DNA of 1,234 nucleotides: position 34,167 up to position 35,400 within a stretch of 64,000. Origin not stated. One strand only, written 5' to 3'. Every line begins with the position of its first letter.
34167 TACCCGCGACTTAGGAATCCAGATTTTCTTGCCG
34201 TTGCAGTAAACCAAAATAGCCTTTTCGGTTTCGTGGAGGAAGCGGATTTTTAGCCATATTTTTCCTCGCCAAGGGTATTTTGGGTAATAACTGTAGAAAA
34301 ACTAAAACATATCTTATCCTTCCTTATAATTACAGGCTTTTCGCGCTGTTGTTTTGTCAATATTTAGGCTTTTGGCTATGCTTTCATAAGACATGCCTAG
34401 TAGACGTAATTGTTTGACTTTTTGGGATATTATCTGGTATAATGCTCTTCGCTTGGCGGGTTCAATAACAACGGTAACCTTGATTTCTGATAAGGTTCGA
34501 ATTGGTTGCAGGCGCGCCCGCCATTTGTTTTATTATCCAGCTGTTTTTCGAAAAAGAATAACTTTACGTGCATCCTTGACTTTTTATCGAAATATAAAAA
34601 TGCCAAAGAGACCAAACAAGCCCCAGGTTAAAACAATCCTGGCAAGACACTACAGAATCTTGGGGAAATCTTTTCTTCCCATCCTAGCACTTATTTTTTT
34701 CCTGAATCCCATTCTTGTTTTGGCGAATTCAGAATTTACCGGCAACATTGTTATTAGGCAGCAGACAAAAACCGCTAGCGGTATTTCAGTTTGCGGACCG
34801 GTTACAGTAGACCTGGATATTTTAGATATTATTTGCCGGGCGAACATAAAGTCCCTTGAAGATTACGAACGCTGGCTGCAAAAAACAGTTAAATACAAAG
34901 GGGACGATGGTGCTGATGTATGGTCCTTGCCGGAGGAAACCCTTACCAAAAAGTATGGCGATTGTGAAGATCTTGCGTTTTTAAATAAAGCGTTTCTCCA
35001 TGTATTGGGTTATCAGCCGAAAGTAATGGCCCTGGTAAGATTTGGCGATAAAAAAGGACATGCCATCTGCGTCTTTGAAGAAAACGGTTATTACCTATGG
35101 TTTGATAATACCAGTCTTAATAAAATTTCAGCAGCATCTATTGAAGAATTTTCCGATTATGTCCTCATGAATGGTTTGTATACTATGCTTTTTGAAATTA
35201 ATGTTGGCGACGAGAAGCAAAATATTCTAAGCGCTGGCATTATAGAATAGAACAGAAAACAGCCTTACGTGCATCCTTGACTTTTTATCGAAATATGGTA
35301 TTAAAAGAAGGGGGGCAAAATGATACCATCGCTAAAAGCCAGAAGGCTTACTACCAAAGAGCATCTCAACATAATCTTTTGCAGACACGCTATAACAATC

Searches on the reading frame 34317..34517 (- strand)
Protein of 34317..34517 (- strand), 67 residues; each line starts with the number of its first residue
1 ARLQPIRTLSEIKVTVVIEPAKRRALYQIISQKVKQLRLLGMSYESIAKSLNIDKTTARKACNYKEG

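Call 53: search_protein_families(library=pfam, proteins=[window:34317-34517:-], max_evalue=10)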
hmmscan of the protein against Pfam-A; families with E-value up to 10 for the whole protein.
seq(67 aa): 7 families
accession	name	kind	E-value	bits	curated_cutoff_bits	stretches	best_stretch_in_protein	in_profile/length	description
PF08281.18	Sigma70_r4_2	-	0.0011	19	25.7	1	38-60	23-45/54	Sigma-70, region 4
PF07322.17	Seadorna_Vp10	-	0.024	14.8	28.7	1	21-57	91-127/202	Seadornavirus Vp10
PF04218.19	CENP-B_N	-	0.025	14.6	21.2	1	41-66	22-47/53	CENP-B N-terminal DNA-binding domain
PF13384.12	HTH_23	-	0.046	14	24.6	1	37-60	13-36/50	Homeodomain-like domain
PF25787.1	HTH_SB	-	0.06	13.6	43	1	24-57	5-38/53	Sleeping Beauty transposase HTH domain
PF13730.12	HTH_36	-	0.062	13.5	25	1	43-63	27-47/55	Helix-turn-helix domain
PF22949.1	HRI2_3H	-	0.094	13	27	1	19-44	22-47/80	Heme-regulated eIF-2-alpha kinase, helical domain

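Call 70: find_homologous_proteins(query=window:34317-34517:-, max_evalue=0.001)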
Query seq(67 aa) (67 aa): 6 proteins with E <= 0.001 among 6 candidates.
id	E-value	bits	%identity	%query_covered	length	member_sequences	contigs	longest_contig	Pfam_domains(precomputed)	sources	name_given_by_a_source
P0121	1.2e-28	115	89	99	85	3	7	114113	-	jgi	-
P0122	1.2e-27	112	88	99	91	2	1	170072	-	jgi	-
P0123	1.0e-25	106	83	99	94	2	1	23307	-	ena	-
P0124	1.9e-24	102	80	99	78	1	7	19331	-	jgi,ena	-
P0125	2.1e-21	92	72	100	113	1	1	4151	-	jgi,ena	-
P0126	3.2e-20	89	76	93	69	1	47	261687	-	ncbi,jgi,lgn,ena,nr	ncbi:MAG: hypothetical protein P9M02_00745 [Candidatus Susulua stagnicola]|nr:hypothetical protein [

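Call 73: search_solved_structures(query=A2, max_evalue=10, show_alignments=2)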
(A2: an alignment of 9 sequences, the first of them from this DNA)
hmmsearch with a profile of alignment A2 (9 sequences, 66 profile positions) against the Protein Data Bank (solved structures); distinct sequences matched with E-value up to 10: 38.
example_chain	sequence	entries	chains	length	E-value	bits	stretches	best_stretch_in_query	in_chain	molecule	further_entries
8q4d_A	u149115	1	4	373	0.0012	21.9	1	34-62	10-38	Putative transposase for insertion sequence element IS5376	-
8b4h_A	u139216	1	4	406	0.0013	21.9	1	34-62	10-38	Putative transposase for insertion sequence element IS5376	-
5cwb_A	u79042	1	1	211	0.0013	21.9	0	29-51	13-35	Designed helical repeat protein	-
6sbs_A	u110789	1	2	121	0.0044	20.1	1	16-64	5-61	Regulatory protein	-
7mwr_B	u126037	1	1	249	0.0061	19.7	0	29-51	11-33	LHD101B4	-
8tac_A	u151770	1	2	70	0.0066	19.6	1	30-59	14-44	DBP48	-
2m8e_A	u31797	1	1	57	0.055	16.6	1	22-59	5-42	SLEEPING BEAUTY TRANSPOSASE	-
8suf_A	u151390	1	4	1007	0.058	16.6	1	16-47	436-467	TIR domain-containing protein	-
3vwb_A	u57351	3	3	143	0.091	15.9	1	37-63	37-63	Virulence regulon transcriptional activator virB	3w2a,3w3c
7ve4_A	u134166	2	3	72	0.094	15.9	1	21-59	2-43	DNA-binding response regulator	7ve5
4ham_A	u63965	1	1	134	0.12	15.6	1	17-62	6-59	Lmo2241 protein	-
4r6g_A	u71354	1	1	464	0.12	15.5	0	30-50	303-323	leucine rich repeats DLRR_K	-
2rnj_A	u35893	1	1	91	0.13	15.5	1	20-59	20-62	Response regulator protein vraR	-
7ve6_A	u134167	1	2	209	0.17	15.1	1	14-59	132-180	Response regulator protein VraR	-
4gvp_A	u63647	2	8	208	0.17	15.1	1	14-59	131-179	Response regulator protein vraR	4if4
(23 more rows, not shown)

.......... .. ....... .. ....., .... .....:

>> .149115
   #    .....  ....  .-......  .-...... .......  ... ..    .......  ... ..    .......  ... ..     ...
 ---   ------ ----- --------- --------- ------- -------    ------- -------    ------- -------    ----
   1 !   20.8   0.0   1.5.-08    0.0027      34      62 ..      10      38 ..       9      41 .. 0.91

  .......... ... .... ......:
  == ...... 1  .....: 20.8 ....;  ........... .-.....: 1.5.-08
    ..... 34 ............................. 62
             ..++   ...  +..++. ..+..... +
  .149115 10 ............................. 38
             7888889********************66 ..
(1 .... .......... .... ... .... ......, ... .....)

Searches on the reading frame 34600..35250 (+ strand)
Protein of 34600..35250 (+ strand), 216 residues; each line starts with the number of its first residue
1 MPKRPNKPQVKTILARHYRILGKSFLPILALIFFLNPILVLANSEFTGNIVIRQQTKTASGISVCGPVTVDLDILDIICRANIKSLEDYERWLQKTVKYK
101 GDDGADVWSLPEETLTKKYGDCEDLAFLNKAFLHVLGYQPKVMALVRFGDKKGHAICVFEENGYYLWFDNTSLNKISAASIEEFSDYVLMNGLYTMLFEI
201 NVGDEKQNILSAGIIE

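Call 35: find_encoding_contigs(protein=window:34600-35250:+, flank=6000, max_places=10)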
Protein window:34600-35250:+ (216 aa): no gene with exactly this product is on record in the collection.
